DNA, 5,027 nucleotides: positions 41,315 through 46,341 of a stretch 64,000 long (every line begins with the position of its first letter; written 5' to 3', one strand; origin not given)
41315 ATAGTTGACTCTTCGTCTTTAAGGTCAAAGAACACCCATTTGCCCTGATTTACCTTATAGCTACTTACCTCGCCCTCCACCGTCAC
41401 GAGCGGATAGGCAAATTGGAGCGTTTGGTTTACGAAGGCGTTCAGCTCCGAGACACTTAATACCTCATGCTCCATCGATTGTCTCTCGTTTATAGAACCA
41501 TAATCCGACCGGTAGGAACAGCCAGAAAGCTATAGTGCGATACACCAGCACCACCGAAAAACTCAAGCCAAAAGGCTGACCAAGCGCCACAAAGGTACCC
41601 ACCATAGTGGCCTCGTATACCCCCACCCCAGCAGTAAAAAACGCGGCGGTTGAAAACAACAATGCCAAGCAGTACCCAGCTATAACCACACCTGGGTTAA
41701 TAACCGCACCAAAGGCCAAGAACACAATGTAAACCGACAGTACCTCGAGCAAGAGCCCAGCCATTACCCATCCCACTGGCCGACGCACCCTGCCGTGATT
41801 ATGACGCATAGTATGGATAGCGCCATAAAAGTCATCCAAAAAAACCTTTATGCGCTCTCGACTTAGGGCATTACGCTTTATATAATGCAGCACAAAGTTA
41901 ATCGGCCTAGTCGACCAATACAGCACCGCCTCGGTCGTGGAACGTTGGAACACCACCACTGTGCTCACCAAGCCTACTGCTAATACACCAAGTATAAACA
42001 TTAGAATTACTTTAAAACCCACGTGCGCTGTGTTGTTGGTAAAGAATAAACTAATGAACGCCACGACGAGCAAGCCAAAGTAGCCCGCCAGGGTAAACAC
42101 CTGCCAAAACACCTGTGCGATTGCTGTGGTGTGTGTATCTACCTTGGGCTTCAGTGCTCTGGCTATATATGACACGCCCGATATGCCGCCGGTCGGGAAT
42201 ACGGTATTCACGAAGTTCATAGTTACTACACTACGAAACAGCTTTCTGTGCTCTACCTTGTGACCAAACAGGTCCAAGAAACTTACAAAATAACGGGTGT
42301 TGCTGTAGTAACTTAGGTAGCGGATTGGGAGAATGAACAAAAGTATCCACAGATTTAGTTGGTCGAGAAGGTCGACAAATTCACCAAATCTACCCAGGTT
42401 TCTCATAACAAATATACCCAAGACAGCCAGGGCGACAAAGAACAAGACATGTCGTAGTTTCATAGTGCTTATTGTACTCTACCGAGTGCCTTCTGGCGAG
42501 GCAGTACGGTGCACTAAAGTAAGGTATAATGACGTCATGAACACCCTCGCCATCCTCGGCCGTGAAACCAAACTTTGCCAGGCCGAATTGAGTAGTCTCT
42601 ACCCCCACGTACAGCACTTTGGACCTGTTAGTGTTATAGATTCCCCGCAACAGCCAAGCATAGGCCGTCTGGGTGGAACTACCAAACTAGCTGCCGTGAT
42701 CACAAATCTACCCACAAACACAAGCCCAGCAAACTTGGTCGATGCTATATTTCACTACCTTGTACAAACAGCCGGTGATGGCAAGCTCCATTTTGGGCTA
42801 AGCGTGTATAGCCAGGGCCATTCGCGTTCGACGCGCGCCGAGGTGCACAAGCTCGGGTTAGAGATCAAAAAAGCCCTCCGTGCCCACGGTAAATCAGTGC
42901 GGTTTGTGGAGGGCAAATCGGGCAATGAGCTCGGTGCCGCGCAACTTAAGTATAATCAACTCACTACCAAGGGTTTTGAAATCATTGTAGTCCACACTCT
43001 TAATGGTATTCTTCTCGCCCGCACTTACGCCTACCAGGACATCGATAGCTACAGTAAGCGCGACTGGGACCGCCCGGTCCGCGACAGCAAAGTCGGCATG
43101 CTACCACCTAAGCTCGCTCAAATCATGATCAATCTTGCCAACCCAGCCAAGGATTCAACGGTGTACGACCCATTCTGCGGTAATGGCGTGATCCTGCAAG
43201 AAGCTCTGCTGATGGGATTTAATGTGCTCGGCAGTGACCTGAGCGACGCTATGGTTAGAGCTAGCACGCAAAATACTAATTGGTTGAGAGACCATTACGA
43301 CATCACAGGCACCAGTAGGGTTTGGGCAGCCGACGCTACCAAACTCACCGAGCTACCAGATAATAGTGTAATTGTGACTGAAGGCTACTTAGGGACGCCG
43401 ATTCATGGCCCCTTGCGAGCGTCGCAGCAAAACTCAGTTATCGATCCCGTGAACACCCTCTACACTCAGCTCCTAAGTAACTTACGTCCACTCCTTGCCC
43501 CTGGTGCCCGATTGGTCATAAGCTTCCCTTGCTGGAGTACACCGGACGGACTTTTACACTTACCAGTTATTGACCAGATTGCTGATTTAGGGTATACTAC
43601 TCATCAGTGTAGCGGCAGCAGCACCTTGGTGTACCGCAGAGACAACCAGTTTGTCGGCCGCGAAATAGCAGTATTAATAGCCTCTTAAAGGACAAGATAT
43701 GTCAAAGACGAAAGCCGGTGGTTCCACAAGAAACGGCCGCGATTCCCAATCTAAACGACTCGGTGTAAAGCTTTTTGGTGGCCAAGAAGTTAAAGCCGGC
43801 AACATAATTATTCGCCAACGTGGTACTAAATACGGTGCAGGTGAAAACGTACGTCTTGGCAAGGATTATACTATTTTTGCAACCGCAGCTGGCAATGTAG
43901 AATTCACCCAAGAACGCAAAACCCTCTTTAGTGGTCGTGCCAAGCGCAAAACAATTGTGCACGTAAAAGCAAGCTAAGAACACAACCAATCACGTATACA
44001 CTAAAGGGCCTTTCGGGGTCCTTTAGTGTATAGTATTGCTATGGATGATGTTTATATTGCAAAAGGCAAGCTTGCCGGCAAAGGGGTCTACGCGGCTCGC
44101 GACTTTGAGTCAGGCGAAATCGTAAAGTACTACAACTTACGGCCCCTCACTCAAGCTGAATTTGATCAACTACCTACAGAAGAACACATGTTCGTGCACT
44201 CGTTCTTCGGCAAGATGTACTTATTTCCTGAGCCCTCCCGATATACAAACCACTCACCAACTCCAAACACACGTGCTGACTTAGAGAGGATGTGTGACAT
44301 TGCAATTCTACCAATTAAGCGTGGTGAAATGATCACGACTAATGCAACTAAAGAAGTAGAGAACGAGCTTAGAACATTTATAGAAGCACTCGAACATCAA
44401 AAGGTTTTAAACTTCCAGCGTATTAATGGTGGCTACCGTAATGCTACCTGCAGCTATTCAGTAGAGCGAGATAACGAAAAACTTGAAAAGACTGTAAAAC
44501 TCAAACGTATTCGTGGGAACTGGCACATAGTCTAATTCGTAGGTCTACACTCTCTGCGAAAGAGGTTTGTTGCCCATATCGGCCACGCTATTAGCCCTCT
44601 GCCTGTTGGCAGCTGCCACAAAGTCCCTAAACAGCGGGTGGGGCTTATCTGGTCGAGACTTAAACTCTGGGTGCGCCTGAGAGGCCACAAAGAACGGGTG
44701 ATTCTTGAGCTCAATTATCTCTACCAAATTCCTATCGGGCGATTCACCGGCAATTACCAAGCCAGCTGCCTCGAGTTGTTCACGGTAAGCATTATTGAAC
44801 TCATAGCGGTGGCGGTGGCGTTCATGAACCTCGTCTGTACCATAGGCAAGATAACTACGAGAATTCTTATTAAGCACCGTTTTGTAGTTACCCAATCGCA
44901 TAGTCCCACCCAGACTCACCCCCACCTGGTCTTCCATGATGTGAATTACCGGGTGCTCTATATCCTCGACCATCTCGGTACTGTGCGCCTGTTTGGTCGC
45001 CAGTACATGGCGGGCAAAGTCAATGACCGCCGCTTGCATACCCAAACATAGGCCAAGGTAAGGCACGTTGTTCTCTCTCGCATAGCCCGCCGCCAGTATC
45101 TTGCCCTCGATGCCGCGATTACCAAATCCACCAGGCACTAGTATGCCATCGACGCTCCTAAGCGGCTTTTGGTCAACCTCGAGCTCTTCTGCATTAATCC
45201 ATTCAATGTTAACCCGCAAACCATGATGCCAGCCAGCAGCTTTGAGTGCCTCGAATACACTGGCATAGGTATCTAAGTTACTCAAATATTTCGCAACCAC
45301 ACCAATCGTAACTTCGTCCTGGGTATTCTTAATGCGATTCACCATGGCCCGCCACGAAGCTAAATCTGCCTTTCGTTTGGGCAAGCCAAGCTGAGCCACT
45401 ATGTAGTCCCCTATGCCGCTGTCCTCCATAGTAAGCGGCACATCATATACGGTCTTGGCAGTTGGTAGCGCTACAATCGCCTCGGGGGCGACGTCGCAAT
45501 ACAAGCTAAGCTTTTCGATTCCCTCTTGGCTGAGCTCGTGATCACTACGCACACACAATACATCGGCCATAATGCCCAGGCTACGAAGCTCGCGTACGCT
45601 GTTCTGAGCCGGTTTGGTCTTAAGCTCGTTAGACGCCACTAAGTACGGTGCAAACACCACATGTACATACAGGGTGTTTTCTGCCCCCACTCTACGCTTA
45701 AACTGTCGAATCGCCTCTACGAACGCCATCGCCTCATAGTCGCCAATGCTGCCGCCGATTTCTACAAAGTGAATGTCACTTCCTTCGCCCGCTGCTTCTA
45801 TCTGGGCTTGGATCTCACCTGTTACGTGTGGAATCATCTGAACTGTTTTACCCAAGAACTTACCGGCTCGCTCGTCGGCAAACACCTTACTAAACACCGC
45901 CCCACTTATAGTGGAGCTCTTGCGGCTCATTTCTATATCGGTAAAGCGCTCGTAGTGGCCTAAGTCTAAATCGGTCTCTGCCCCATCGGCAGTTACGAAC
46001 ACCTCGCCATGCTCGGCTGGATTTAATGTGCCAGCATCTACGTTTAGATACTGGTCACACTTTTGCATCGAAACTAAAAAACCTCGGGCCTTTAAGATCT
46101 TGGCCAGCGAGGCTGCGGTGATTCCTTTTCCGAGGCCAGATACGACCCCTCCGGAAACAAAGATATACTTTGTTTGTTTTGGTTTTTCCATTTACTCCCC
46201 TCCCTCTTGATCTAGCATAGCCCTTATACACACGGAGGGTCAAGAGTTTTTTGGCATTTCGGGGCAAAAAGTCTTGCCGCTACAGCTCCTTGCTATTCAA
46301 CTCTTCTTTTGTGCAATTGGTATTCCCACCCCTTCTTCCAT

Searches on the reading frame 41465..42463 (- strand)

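Call 19: search_protein_families(library=pfam, proteins=[window:41465-42463:-], max_evalue=0.001)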
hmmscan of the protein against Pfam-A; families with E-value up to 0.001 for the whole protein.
window:41465-42463:- (332 aa): 1 family
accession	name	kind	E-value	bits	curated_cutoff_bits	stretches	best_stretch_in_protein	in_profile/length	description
PF03706.18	LPG_synthase_TM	-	1.3e-23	84.3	33.4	1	10-320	5-302/302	Lysylphosphatidylglycerol synthase TM region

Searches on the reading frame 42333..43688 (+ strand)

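Call 19: search_protein_families(library=pfam, proteins=[window:42333-43688:+], max_evalue=0.001)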
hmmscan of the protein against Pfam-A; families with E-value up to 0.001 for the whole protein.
window:42333-43688:+ (451 aa): 2 families
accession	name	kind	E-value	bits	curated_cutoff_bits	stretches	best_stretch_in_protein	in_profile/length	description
PF01170.24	UPF0020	-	2e-11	44.4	22.3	1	253-396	8-164/197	RMKL-like, methyltransferase domain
PF01555.25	N6_N4_Mtase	-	6.5e-05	23.4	26.7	1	257-311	166-219/221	DNA methylase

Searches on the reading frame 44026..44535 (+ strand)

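Call 19: search_protein_families(library=pfam, proteins=[window:44026-44535:+], max_evalue=0.001)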
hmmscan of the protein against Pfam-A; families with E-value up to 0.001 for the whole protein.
window:44026-44535:+ (169 aa): 1 family
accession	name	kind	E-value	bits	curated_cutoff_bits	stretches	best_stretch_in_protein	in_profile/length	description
PF00856.33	SET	-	9.9e-07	29.6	22.4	1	18-106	1-103/105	SET domain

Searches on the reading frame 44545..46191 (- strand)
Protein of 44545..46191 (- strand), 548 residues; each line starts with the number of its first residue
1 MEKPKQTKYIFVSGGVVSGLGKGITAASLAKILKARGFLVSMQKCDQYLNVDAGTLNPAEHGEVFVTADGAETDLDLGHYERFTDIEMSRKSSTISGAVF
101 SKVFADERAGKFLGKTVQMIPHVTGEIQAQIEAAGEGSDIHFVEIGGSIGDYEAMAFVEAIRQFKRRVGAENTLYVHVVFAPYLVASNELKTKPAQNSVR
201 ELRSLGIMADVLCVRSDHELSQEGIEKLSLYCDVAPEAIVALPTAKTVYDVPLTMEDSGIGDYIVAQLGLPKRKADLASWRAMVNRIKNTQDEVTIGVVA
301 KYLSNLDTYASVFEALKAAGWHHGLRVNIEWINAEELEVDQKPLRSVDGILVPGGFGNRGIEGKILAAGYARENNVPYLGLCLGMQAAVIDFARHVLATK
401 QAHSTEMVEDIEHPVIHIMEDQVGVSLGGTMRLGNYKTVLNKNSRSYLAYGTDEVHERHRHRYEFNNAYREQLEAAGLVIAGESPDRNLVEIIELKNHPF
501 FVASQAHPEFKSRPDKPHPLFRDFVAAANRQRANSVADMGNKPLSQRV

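Call 19: search_protein_families(library=pfam, proteins=[window:44545-46191:-], max_evalue=0.001)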
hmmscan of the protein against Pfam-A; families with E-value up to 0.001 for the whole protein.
window:44545-46191:- (548 aa): 3 families
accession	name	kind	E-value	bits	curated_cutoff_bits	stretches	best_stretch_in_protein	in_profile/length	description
PF06418.20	CTP_synth_N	-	3.3e-107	358.2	26.1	1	8-270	1-265/265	CTP synthase N-terminus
PF00117.34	GATase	-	4.3e-38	131.3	22.8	1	306-526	3-189/190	Glutamine amidotransferase class-I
PF07722.19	Peptidase_C26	-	0.00024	21.4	20.5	0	371-509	101-219/219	Peptidase C26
